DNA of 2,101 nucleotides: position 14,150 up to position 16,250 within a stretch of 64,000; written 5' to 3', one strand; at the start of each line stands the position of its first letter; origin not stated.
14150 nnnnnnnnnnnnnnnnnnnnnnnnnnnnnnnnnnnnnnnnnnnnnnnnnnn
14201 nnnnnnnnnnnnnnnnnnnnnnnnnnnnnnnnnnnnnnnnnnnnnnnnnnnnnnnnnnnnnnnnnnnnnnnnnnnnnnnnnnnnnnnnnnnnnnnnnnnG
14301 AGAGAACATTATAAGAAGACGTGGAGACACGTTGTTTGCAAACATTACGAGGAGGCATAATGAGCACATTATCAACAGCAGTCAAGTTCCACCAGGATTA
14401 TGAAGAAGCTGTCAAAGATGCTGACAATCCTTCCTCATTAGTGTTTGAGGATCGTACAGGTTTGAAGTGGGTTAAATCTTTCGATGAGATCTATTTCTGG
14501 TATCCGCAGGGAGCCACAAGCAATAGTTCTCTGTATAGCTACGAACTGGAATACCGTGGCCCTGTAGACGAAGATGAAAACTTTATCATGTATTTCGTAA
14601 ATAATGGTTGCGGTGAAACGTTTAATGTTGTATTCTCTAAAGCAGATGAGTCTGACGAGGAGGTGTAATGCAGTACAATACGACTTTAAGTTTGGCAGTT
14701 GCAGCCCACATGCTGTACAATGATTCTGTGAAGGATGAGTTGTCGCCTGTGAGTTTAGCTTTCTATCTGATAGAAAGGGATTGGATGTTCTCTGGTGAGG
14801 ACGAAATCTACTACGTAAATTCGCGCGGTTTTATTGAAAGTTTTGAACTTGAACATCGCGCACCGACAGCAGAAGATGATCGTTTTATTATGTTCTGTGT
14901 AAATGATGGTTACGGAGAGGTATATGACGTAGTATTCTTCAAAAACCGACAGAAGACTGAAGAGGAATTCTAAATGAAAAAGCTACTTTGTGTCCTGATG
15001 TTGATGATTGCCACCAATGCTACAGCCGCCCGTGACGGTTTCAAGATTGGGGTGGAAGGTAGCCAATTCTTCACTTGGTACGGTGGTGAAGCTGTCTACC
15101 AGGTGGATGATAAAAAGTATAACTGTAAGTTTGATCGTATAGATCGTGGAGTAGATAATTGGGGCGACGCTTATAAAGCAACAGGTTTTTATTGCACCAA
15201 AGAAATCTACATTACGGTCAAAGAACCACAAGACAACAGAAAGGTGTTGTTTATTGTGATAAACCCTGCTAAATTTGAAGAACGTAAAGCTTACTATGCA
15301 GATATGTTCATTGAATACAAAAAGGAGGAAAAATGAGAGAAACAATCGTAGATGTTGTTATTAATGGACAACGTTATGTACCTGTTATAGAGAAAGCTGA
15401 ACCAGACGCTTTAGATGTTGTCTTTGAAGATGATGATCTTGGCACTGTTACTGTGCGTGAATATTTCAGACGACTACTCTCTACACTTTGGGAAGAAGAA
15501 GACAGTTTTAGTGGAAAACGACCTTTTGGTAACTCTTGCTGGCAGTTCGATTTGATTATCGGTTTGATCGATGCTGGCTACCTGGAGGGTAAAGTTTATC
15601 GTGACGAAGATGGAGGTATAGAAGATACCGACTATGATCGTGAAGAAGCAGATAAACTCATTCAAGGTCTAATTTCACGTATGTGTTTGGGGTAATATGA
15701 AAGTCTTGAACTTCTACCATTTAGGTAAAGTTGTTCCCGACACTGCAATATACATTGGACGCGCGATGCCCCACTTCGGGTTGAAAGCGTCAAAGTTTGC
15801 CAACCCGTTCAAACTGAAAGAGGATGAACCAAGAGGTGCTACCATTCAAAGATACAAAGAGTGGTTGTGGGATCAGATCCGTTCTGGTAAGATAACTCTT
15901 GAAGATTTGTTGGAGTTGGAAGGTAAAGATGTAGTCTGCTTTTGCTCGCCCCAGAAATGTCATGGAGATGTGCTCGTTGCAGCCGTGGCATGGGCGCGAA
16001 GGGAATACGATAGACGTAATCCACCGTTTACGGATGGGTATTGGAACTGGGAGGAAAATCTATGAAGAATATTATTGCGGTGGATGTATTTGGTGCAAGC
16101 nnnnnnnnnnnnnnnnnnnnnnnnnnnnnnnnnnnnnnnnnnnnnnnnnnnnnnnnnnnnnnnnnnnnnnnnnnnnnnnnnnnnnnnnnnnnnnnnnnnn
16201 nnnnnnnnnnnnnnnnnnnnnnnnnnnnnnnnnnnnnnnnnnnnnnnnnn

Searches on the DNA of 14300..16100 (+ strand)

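Call 4: search_dna_similar(query=window:14300-16100:+, collection=phages, mode=near, max_rows=25)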
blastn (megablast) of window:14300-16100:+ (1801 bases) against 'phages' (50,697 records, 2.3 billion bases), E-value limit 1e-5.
Records with a match: 69; places in all: 69; records where one place covers at least 80% of the query: 29.
Best place of each record, by identity: >=99% 2; 95-99% 4; 90-95% 14; 80-90% 33; 60-80% 16.
By first word of the organism name: Escherichia 59; Phapecoctavirus 3; Klebsiella 2; Pseudomonas 1; Dompiswa 1; Campylobacter 1; Shigella 1; Acinetobacter 1.
By host as written in the record: Escherichia coli 16; Escherichia coli K-12 MG1655 10; - 6; Escherichia coli EC3.18 4; Escherichia coli O177 3; Klebsiella pneumoniae KP/01 2; Escherichia coli Mt1B1 2; Shigella flexneri DA340 2; and 19 more.
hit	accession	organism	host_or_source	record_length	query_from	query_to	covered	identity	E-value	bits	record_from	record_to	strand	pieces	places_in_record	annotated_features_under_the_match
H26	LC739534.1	Escherichia phage phiWec181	Escherichia coli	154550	3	1801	100%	99.6%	0e+0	3284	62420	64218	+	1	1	hypothetical protein (x7)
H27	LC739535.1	Escherichia phage phiWec186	Escherichia coli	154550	3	1801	100%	99.6%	0e+0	3284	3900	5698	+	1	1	hypothetical protein (x7)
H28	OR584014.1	Pseudomonas phage PsgM04F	Pseudomonas coronafaciens pv. garcae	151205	3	1801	100%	98.9%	0e+0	3217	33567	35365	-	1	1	NrdA-like ribonucleotide reductase | hypothetical protein (x6)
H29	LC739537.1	Escherichia phage phiWec188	Escherichia coli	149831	3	1801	100%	97.4%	0e+0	3068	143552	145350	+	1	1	hypothetical protein (x7)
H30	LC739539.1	Escherichia phage phiWec190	Escherichia coli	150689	3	1801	100%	97.4%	0e+0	3068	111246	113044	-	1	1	hypothetical protein (x7)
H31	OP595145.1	Escherichia phage vB_EcoM_DE16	Escherichia coli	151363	3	1795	100%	91.5%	0e+0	2470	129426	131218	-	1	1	hypothetical protein (x7)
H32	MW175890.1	Dompiswa phage TSP7_1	Columba livia domestica cloacal swab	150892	3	1795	100%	91.2%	0e+0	2436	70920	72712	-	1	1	hypothetical protein (x7)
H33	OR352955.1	Escherichia phage AV125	Escherichia coli ESBL049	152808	3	1795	100%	91.1%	0e+0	2422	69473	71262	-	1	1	hypothetical protein (x7)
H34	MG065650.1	Campylobacter phage B15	Campylobacter jejuni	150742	3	1795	100%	91.0%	0e+0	2414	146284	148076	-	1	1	record has no annotation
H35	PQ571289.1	Escherichia phage EF1-1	Escherichia fergusonii T12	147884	3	1795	100%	90.9%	0e+0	2409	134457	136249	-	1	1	ribonucleotide reductase NrdA-like | hypothetical protein (x6)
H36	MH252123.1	Klebsiella phage ZCKP1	Klebsiella pneumoniae KP/01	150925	3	1696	94%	92.8%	0e+0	2453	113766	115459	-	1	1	hypothetical protein (x5)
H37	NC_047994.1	Klebsiella phage ZCKP1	Klebsiella pneumoniae KP/01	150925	3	1696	94%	92.8%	0e+0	2453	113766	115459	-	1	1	hypothetical protein (x4) | ribonucleotide reductase NrdA-like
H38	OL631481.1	Escherichia phage ECML-183-2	Escherichia coli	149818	3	1696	94%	92.7%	0e+0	2447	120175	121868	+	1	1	hypothetical protein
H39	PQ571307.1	Shigella phage SF1-1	Shigella flexneri SB2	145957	3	1696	94%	92.6%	0e+0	2436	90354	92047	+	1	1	hypothetical protein (x5) | ribonucleotide reductase NrdA-like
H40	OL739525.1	Escherichia phage dw-ec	Escherichia coli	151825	36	1795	98%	87.4%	0e+0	2021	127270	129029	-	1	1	none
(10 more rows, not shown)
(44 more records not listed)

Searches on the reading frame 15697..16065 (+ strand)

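Call 70: search_protein_families(library=pfam, proteins=[window:15697-16065:+], max_evalue=0.01)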
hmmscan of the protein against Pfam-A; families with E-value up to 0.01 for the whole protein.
window:15697-16065:+ (122 aa): 1 family
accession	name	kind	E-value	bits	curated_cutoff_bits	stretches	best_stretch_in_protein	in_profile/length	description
PF14216.11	DUF4326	-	5.1e-21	75.6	25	1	10-94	5-81/82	Domain of unknown function (DUF4326)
